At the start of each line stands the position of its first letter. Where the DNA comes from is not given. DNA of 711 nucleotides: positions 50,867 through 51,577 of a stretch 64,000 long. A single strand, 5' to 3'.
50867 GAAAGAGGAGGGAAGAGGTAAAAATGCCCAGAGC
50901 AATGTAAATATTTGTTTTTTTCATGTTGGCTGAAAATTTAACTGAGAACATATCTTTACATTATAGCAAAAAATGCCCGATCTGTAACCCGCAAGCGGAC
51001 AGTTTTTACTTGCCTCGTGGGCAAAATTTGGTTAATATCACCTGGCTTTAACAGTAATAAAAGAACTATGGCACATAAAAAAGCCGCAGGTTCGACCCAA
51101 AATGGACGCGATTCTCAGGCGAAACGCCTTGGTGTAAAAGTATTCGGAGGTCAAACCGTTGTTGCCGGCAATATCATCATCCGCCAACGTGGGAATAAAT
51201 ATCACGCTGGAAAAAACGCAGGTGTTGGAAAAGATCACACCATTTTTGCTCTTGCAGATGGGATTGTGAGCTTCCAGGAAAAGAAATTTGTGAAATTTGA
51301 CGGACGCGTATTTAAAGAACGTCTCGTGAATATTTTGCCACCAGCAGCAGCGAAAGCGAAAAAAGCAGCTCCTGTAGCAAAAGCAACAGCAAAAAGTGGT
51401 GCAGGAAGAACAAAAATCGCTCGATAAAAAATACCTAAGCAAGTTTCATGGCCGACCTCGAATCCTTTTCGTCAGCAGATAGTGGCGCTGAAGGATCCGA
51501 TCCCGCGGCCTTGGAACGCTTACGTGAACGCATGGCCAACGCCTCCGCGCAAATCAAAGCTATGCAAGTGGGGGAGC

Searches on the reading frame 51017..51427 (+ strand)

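Call 8: search_protein_families(library=pfam, proteins=[window:51017-51427:+], max_evalue=0.001)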
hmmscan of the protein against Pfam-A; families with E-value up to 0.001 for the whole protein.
window:51017-51427:+ (136 aa): 1 family
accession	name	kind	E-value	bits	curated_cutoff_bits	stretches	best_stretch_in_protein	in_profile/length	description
PF01016.24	Ribosomal_L27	-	1.1e-34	118.7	20.5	1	19-90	1-75/79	Ribosomal L27 protein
